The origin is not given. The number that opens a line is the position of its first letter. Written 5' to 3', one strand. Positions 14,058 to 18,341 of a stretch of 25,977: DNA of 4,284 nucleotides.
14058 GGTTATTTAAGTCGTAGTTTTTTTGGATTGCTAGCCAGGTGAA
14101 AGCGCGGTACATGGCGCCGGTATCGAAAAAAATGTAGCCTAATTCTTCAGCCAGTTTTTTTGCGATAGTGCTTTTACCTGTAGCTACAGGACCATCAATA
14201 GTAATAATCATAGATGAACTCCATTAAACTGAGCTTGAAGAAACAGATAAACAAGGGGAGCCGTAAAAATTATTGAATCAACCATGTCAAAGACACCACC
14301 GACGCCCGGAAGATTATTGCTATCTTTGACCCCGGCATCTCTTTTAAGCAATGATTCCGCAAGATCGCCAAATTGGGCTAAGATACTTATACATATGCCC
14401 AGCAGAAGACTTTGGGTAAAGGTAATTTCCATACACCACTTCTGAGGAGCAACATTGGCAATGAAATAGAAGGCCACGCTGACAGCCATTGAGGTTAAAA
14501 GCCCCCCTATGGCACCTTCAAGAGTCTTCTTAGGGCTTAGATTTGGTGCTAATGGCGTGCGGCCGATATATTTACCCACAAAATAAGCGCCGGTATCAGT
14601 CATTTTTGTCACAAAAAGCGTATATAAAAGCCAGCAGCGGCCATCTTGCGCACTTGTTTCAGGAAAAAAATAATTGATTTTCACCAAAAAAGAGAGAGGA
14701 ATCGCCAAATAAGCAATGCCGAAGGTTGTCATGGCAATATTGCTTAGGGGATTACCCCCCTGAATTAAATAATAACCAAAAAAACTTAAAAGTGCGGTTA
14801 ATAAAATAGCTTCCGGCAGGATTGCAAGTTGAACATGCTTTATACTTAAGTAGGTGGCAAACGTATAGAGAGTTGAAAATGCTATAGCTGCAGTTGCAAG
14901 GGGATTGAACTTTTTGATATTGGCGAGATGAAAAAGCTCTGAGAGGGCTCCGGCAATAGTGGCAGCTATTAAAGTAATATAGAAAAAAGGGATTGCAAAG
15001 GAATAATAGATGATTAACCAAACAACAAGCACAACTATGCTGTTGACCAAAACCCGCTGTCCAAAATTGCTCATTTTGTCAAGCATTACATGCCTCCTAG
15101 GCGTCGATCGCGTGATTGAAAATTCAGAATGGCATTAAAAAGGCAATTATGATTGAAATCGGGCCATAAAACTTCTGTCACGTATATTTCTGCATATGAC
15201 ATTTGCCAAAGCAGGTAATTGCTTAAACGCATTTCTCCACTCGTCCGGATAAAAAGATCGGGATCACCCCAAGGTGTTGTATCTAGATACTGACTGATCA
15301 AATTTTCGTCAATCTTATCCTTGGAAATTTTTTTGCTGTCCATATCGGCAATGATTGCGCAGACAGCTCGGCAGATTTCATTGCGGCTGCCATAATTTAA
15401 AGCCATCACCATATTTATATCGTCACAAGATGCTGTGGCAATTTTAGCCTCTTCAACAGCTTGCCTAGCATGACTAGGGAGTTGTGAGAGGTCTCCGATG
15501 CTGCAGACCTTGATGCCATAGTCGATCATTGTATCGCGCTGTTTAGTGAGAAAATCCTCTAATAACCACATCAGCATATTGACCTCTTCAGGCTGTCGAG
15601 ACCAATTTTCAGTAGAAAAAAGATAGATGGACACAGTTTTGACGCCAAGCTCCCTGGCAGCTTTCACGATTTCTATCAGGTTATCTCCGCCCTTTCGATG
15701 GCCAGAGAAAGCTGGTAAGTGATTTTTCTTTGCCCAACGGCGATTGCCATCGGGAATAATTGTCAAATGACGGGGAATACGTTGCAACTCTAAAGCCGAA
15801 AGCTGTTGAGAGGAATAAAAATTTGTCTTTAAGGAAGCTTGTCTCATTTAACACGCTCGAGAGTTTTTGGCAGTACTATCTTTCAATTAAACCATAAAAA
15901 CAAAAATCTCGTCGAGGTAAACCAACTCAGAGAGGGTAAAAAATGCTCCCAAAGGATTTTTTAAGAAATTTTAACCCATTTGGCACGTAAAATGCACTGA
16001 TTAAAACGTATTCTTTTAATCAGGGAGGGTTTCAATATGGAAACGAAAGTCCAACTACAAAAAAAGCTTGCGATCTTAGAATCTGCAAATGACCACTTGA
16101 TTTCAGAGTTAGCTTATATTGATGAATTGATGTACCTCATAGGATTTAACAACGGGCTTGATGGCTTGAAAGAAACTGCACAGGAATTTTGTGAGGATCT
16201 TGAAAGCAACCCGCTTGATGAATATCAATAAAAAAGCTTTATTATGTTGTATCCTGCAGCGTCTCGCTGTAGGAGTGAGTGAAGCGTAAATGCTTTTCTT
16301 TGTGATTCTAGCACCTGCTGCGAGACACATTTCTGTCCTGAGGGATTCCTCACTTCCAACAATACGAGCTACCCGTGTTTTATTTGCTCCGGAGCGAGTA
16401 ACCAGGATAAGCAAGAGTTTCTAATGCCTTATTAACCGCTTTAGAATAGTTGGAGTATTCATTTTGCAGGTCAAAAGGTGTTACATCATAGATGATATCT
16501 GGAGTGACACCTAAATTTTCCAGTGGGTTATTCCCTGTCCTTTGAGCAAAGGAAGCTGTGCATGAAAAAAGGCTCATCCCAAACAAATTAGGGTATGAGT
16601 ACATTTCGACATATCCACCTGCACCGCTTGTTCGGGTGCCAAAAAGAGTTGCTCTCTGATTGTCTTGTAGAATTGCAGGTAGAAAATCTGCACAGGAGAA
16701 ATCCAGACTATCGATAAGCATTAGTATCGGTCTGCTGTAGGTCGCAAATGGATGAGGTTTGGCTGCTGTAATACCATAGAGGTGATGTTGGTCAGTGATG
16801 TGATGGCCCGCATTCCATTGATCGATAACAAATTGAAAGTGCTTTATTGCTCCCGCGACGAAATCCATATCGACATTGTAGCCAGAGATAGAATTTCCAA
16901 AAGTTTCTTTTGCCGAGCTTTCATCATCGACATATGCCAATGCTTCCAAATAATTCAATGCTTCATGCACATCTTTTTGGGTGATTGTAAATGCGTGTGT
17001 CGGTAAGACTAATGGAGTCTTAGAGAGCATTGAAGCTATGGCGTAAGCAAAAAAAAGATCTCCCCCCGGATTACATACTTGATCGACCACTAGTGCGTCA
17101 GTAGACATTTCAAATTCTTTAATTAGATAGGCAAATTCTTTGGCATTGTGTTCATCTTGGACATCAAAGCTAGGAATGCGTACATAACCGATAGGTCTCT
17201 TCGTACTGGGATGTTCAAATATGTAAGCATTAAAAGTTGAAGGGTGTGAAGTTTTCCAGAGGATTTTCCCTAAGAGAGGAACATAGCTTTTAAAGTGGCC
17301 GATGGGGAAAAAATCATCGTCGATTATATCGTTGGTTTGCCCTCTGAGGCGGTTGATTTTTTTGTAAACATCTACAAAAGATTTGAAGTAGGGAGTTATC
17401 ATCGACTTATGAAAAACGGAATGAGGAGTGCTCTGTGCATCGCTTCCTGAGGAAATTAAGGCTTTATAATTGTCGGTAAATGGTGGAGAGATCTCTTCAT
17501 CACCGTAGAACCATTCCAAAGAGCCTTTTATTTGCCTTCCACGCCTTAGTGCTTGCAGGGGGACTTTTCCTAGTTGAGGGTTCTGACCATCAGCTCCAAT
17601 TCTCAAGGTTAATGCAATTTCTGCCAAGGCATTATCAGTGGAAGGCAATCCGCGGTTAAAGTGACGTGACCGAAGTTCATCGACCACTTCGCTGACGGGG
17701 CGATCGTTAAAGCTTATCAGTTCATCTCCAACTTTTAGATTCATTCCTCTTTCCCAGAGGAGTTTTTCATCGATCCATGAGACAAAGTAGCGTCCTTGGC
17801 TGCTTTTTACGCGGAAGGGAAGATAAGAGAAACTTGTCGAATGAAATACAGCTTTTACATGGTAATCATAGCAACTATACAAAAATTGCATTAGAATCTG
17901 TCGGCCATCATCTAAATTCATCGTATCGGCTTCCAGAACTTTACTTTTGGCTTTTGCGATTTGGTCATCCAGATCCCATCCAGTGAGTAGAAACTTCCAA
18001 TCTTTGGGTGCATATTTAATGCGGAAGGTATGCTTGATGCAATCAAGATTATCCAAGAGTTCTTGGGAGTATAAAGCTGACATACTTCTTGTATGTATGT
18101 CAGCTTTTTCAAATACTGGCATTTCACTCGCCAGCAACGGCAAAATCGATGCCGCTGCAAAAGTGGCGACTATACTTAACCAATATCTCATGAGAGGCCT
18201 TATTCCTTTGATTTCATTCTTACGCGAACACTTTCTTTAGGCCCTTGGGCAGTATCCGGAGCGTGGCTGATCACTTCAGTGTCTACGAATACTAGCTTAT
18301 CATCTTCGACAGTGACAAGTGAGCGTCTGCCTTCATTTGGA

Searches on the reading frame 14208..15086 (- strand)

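Call 8: search_protein_families(library=pfam, proteins=[window:14208-15086:-])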
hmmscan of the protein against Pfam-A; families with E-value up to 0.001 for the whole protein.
window:14208-15086:- (292 aa): 2 families
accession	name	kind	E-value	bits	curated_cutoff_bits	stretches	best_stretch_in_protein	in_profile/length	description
PF01148.25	CTP_transf_1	-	7e-55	187.1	24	1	10-284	2-262/264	Cytidylyltransferase family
PF01864.22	CarS-like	-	0.00079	19.9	22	1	187-279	48-140/175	CDP-archaeol synthase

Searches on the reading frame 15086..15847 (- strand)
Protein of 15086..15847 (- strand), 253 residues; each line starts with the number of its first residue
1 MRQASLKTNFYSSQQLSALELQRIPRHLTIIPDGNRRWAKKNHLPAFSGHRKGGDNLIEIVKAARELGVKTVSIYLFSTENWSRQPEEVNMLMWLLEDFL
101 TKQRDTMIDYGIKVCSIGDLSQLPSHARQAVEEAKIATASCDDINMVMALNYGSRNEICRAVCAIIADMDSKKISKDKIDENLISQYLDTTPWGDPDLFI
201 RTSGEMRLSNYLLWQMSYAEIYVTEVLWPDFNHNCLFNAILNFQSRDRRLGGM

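Call 8: search_protein_families(library=pfam, proteins=[window:15086-15847:-])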
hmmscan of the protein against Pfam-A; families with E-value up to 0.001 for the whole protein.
window:15086-15847:- (253 aa): 1 family
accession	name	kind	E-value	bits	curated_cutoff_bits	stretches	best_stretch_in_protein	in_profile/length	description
PF01255.24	Prenyltransf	-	6e-77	258.5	27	1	31-251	1-219/219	Putative undecaprenyl diphosphate synthase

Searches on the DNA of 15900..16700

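Call 6: search_rna_families(source=window, start=15900, end=16700, threshold=evalue, max_evalue=10, show_alignments=3)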
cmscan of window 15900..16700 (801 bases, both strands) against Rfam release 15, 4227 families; matches with E-value up to 10: 5.
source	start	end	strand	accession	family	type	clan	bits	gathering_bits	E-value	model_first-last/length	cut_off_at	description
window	15900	16025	-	RF01464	rliA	Gene; sRNA;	-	16.6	50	1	1-130/224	3'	Listeria sRNA rliA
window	16224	16301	-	RF00558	L20_leader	Cis-reg; leader;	-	14.6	58.7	6.3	1-127/127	no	Ribosomal protein L20 leader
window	16642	16700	-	RF02345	ar15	Gene; sRNA;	CL00108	13.8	40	5.2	49-112/112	5'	Alphaproteobacterial ar15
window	16539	16581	-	RF01241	SNORA81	Gene; snRNA; snoRNA; HACA-box;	-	13.6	45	8.7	120-164/179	no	Small nucleolar RNA SNORA81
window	16159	16178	-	RF02182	ST7-AS2_2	Gene; lncRNA;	-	10.9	45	9.8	1-47/47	no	ST7 antisense RNA 2 conserved region 2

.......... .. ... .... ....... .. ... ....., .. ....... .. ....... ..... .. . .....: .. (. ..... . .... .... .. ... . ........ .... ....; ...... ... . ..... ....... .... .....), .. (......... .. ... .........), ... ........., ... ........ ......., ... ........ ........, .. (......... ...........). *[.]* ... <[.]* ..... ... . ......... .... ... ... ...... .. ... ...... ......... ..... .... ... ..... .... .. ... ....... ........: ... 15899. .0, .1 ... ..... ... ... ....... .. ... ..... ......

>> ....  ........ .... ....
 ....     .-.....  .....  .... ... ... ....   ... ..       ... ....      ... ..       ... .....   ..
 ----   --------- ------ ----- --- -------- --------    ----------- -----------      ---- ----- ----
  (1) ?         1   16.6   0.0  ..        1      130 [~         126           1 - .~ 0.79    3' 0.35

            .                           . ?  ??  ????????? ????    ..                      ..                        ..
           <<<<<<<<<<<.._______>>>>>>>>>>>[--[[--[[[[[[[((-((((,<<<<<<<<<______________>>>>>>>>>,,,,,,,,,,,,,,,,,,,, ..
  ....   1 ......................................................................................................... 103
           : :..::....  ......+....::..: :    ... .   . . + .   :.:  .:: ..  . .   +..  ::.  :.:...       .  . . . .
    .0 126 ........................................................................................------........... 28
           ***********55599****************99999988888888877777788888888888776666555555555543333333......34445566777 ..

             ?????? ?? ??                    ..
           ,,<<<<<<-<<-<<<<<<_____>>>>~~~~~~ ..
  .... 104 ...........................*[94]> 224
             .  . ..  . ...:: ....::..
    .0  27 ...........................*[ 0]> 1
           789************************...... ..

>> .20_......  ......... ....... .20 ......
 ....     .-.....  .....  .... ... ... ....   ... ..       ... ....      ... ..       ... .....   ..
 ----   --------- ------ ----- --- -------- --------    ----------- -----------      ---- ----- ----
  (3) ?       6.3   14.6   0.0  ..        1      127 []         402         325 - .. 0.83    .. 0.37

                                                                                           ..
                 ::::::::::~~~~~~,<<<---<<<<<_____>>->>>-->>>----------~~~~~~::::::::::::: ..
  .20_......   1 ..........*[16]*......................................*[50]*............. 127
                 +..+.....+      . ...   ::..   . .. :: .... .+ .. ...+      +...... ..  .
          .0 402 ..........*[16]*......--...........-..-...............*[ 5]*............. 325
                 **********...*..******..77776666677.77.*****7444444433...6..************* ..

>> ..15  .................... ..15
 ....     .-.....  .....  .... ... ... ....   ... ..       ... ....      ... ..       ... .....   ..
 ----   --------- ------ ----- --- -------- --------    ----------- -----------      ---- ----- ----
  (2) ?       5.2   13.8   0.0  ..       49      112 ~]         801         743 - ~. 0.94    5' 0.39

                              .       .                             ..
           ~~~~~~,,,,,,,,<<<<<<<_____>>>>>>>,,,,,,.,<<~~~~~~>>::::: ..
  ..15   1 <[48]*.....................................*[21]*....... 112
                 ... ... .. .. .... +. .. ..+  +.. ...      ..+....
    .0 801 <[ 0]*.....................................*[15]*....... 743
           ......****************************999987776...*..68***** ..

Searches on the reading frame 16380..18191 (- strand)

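Call 8: search_protein_families(library=pfam, proteins=[window:16380-18191:-])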
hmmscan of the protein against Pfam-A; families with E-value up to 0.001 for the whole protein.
window:16380-18191:- (603 aa): 2 families
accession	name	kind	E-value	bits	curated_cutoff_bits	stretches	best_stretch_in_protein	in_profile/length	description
PF17816.7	PDZ_4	-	1.4e-23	83.8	23.1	1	122-234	3-114/114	PDZ domain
PF03572.23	Peptidase_S41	-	9.6e-23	81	24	1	334-567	2-164/165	Peptidase family S41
